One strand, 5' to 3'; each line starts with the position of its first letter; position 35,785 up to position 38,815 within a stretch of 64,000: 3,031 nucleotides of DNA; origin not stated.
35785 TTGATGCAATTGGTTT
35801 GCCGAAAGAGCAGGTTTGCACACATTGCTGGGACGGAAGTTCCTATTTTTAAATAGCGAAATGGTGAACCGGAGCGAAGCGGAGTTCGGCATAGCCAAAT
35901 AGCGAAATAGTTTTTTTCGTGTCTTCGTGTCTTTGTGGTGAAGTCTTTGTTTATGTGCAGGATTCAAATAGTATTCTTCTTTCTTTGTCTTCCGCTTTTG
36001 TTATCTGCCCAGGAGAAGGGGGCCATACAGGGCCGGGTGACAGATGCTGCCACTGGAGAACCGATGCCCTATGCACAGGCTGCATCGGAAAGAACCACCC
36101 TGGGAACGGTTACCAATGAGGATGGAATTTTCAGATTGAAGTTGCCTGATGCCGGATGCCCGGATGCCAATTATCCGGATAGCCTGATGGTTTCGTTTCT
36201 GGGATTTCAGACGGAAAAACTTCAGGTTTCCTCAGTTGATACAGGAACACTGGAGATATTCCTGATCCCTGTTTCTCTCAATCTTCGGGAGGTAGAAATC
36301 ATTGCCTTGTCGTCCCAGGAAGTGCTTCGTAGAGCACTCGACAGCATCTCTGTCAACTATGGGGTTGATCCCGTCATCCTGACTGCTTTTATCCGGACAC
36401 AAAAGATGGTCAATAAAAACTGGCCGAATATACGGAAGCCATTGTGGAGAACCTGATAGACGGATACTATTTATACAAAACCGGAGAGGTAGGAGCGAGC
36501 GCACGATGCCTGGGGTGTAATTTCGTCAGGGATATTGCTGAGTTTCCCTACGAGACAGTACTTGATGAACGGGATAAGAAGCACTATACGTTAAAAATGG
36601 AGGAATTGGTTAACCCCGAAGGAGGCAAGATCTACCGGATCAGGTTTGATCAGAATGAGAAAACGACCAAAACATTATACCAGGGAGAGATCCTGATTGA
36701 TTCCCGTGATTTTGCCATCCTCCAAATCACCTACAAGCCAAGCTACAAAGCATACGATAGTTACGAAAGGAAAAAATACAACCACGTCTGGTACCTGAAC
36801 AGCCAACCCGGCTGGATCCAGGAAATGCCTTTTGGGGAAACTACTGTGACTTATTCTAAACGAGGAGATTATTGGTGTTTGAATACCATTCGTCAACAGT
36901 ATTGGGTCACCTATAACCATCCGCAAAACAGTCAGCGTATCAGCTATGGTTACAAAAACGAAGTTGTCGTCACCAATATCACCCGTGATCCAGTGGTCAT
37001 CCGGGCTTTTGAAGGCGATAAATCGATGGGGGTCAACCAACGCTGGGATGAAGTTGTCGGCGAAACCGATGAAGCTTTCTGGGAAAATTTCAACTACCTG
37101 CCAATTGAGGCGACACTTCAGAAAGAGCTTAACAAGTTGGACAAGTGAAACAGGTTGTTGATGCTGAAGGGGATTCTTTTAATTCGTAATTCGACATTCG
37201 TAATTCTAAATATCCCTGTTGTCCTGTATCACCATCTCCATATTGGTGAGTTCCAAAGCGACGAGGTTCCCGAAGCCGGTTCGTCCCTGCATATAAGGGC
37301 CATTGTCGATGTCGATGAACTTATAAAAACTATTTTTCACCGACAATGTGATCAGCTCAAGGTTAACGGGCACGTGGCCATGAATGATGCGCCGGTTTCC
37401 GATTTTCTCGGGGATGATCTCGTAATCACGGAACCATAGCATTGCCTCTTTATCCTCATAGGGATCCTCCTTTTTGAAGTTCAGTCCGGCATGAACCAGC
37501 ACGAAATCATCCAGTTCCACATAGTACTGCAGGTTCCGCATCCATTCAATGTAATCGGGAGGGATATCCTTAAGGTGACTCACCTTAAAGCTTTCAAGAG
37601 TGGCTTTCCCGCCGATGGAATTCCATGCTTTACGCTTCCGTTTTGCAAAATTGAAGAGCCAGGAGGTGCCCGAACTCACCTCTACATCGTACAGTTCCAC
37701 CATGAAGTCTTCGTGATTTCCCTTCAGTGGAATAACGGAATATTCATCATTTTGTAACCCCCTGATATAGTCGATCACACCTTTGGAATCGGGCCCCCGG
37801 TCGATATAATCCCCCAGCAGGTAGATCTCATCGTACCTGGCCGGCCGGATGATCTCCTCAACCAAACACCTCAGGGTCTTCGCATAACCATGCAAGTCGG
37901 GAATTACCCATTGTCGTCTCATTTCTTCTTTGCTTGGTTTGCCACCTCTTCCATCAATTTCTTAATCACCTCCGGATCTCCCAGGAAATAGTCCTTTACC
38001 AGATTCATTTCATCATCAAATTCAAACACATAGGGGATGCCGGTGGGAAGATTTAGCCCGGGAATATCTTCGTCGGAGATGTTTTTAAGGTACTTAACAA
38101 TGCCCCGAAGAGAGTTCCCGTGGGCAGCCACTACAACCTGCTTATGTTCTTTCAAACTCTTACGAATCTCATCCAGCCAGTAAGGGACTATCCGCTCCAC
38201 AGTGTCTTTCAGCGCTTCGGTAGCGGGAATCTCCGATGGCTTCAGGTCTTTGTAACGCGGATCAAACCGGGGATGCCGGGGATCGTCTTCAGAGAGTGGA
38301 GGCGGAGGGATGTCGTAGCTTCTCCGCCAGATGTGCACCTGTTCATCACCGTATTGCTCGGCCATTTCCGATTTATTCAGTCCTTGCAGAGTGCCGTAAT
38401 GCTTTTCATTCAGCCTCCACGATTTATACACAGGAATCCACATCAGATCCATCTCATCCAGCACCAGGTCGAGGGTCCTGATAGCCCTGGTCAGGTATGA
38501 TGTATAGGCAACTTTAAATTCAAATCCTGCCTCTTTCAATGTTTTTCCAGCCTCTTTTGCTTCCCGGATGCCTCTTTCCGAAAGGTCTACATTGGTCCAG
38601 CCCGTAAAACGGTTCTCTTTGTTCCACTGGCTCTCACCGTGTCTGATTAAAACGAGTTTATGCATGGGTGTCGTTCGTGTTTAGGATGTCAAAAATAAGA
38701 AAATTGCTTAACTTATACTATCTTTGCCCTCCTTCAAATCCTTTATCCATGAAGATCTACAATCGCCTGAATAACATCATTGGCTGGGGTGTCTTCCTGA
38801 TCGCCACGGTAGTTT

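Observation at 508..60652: Pervasive family of degenerate 7-8 nt periodic 'word' arrays packed against gene ends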

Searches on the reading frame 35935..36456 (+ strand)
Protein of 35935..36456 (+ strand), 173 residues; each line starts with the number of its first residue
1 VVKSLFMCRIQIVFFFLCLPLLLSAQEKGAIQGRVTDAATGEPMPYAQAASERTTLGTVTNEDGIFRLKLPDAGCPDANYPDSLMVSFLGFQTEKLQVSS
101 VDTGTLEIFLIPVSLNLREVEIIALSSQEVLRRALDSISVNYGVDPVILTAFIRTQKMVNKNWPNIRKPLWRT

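Call 19: search_protein_families(library=pfam, proteins=[window:35935-36456:+])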
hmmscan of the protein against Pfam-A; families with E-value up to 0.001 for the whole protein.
window:35935-36456:+ (173 aa): 2 families
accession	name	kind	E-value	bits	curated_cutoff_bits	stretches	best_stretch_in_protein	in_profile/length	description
PF13715.12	CarbopepD_reg_2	-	4.7e-13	49.4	32.2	1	31-120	1-86/88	CarboxypepD_reg-like domain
PF13620.12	CarboxypepD_reg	-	2.2e-08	34.8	32.3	1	31-104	2-75/82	Carboxypeptidase regulatory-like domain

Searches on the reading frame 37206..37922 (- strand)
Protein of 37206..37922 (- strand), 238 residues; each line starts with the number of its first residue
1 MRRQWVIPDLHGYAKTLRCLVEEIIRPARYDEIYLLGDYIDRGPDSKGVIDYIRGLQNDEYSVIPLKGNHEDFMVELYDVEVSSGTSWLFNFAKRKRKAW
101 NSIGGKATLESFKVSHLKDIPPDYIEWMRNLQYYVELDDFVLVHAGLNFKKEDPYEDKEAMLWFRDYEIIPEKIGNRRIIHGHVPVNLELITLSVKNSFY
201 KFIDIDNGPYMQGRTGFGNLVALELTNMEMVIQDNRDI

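Call 19: search_protein_families(library=pfam, proteins=[window:37206-37922:-])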
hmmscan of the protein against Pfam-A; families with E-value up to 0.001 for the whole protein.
window:37206-37922:- (238 aa): 1 family
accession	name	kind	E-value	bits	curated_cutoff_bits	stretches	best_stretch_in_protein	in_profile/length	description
PF00149.33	Metallophos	-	1.7e-15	58.4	21.5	1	5-187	4-159/191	Calcineurin-like phosphoesterase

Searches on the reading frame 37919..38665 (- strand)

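Call 19: search_protein_families(library=pfam, proteins=[window:37919-38665:-])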
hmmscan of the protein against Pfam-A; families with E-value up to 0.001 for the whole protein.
window:37919-38665:- (248 aa): 1 family
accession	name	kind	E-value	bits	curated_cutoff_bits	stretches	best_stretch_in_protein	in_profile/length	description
PF00300.27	His_Phos_1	-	1.1e-37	130.1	21.7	1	4-224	1-189/194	Histidine phosphatase superfamily (branch 1)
